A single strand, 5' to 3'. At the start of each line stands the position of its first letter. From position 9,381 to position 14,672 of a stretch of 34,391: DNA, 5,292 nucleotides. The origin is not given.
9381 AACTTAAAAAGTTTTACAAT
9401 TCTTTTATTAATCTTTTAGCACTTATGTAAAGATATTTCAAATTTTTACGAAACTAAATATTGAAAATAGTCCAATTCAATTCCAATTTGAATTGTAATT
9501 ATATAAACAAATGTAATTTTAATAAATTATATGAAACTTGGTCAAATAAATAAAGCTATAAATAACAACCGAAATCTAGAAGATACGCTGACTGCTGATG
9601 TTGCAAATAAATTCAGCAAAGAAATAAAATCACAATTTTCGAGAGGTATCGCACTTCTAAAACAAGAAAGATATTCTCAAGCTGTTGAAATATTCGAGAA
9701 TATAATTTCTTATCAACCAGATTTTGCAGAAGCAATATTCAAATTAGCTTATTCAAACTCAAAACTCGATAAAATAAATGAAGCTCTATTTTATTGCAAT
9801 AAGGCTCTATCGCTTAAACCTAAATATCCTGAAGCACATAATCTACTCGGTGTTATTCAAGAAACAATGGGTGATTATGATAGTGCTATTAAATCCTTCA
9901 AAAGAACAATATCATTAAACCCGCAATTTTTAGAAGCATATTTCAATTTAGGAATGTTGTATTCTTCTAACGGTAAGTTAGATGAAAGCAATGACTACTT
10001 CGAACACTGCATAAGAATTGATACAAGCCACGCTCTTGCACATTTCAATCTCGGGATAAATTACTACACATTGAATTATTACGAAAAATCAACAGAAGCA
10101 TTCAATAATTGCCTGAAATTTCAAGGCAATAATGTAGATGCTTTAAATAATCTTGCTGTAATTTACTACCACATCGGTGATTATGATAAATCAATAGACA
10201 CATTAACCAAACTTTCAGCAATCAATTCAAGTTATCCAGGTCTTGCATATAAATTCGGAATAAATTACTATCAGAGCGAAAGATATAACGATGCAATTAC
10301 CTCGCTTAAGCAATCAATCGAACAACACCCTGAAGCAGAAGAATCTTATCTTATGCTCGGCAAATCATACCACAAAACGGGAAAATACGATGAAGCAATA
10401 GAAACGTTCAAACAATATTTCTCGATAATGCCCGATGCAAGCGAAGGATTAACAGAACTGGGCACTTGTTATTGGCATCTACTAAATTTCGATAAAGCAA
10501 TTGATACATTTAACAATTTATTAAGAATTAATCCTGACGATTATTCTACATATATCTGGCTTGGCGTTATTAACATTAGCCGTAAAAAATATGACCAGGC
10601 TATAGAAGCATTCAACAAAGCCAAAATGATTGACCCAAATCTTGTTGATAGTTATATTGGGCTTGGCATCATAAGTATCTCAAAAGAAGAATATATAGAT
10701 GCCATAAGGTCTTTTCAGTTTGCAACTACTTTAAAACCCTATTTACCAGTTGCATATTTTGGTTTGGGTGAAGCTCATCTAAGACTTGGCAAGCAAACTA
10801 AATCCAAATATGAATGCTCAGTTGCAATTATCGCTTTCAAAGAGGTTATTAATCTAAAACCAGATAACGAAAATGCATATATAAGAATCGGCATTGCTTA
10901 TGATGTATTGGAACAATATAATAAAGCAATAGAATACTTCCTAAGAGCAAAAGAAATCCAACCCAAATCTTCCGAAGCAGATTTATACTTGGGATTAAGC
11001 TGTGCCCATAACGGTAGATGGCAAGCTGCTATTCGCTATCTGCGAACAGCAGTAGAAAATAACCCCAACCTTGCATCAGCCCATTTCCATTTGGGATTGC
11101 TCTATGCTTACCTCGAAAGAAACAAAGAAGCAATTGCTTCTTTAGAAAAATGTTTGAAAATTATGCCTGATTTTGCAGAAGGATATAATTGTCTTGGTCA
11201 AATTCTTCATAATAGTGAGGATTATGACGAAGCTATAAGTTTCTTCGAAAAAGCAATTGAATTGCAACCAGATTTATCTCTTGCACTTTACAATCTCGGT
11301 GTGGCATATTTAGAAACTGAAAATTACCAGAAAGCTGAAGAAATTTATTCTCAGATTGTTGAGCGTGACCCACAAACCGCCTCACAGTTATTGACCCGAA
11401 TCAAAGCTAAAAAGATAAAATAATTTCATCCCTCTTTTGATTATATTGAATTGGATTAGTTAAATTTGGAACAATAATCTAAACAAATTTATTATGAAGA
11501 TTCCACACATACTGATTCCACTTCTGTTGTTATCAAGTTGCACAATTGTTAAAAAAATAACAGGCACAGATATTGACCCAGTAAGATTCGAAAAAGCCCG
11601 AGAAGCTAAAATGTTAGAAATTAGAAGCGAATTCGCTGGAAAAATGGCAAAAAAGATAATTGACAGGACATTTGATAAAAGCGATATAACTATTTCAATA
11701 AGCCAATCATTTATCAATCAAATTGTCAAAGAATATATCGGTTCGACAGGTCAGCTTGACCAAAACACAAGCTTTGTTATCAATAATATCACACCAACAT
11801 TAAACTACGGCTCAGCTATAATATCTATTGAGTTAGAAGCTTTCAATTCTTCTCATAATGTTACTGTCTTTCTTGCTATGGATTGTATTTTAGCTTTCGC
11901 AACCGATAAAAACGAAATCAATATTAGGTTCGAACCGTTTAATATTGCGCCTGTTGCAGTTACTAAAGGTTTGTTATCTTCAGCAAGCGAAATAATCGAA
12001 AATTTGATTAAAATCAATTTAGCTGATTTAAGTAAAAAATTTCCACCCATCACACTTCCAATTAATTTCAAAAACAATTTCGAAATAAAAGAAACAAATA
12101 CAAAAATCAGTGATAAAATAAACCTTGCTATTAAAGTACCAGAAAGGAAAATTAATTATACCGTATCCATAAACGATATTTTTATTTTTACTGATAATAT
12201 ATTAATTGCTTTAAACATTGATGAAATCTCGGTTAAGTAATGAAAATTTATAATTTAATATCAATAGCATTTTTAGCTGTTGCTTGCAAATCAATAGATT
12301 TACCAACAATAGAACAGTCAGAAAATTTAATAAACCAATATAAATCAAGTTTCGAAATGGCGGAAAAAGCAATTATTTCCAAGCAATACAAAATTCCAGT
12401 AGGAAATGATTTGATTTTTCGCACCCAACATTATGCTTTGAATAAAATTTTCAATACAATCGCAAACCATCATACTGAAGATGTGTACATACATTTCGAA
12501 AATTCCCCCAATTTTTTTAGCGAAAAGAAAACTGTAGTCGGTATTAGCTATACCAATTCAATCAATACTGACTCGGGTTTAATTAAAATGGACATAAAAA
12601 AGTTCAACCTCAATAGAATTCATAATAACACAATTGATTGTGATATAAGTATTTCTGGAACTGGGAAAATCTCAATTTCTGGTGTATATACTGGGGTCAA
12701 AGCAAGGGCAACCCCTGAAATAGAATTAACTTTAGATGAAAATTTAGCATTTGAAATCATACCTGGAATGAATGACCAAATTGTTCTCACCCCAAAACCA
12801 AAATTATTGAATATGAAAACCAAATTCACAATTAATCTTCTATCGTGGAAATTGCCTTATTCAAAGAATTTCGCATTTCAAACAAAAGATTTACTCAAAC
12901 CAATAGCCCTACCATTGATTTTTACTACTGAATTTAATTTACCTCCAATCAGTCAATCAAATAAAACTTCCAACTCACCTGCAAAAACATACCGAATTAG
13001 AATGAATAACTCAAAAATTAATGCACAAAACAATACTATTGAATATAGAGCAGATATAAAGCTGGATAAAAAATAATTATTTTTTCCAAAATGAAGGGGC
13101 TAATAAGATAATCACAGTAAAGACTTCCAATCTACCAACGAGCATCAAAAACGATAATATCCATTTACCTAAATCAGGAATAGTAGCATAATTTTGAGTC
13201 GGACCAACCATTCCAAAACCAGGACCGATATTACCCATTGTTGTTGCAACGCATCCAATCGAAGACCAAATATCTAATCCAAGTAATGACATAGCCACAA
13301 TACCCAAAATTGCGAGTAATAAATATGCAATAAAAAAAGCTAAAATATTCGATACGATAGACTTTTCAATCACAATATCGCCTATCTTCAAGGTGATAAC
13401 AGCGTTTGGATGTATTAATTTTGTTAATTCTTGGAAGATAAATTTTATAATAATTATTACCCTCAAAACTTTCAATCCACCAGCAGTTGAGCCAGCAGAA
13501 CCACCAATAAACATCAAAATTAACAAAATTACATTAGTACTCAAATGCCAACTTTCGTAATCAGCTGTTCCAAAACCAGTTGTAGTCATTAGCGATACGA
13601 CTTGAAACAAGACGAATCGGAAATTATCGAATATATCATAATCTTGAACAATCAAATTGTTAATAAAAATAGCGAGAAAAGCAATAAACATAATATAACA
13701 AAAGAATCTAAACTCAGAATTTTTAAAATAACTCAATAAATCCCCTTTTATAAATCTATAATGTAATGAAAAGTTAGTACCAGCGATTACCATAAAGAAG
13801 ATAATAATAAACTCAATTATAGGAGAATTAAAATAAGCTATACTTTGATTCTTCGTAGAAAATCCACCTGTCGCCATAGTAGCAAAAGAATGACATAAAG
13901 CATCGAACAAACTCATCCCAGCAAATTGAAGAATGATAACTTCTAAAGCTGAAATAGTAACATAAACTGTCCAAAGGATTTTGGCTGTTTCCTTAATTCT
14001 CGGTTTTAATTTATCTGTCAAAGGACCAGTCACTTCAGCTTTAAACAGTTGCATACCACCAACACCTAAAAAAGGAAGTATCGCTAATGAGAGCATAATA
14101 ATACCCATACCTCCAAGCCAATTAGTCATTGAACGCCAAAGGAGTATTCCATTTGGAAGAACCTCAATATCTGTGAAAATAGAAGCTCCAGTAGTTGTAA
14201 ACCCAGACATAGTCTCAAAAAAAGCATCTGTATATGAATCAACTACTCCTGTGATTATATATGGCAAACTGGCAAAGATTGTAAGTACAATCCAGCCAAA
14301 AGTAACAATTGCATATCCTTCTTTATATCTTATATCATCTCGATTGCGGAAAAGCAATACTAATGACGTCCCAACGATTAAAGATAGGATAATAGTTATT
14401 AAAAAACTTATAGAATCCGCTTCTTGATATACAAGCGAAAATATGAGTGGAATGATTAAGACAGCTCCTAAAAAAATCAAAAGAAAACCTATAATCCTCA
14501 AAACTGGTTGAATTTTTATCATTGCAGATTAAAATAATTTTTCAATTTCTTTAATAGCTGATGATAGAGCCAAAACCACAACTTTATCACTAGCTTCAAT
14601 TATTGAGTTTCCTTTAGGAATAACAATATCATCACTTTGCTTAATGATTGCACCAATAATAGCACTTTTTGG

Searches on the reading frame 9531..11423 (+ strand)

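Call 34: search_protein_families(library=pfam, proteins=[window:9531-11423:+], max_evalue=0.001)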
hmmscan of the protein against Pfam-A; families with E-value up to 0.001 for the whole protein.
window:9531-11423:+ (630 aa): 46 families (the best 25 are shown)
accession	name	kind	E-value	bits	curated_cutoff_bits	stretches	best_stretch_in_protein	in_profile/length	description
PF07719.23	TPR_2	-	2.7e-101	323.9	27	10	549-581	1-33/34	Tetratricopeptide repeat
PF00515.34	TPR_1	-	1.8e-99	322.3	27.8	10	549-581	1-33/34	Tetratricopeptide repeat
PF13181.12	TPR_8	-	1.1e-83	268.7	25.7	8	550-581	2-33/34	Tetratricopeptide repeat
PF13414.12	TPR_11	-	3.6e-72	238.2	26.8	7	556-595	1-40/42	TPR repeat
PF14559.12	TPR_19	-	9e-65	215.4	25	5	562-620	4-64/68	Tetratricopeptide repeat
PF13431.12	TPR_17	-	4.6e-64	207.8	24.4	5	571-604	1-34/34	Tetratricopeptide repeat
PF13432.12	TPR_16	-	2.2e-62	207.4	32.7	7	240-296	1-57/65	Tetratricopeptide repeat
PF13424.12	TPR_12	-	1.9e-58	195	30.1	4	549-613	3-75/77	Tetratricopeptide repeat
PF13174.12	TPR_6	-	5e-51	168.3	26.3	1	585-616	2-33/33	Tetratricopeptide repeat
PF13176.12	TPR_7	-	8.4e-46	150.6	27.9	0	555-580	5-30/36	Tetratricopeptide repeat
PF13428.12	TPR_14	-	8.9e-46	150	23.5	0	483-522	3-42/44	Tetratricopeptide repeat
PF23914.1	TPR_CcmH_CycH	-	4.3e-35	121.3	42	1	504-614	39-152/158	Cytochrome c-type biogenesis protein H TPR domain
PF13371.12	TPR_9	-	1.1e-34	118.7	35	0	555-617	1-63/73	Tetratricopeptide repeat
PF12895.13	ANAPC3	-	3.6e-33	114.1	27.2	4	461-541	3-82/82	Anaphase-promoting complex, cyclosome, subunit 3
PF25063.1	ARM_TT21_C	-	3.6e-27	96.1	35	1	507-615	87-196/209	Tetratricopeptide repeat protein 21 C-terminal ARM domain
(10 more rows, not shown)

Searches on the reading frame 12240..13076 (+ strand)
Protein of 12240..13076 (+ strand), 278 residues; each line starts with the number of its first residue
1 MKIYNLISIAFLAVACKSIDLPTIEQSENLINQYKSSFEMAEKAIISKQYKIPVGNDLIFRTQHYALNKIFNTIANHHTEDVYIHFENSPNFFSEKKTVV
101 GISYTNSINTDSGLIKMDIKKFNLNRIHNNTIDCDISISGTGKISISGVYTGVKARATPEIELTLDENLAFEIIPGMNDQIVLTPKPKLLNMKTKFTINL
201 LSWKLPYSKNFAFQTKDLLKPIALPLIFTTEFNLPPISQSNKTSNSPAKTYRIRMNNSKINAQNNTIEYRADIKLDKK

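Call 35: search_protein_families(library=pfam, proteins=[window:12240-13076:+], max_evalue=0.001)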
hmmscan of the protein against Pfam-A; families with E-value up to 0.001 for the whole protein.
window:12240-13076:+ (278 aa): 0 families

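Call 72: search_protein_families(library=pfam, proteins=[window:12240-13076:+], max_evalue=0.01)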
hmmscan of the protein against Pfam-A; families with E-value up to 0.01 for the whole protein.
window:12240-13076:+ (278 aa): 1 family
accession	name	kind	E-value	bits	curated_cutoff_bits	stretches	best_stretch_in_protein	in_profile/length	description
PF13349.12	DUF4097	-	0.0089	15.8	22.9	0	77-268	49-156/247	Toastrack DUF4097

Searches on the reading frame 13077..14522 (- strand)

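Call 35: search_protein_families(library=pfam, proteins=[window:13077-14522:-], max_evalue=0.001)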
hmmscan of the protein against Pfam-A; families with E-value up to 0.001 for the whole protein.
window:13077-14522:- (481 aa): 1 family
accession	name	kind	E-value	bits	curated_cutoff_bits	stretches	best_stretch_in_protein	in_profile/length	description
PF02386.22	TrkH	-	1.2e-77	262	27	1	39-477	4-498/502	Cation transport protein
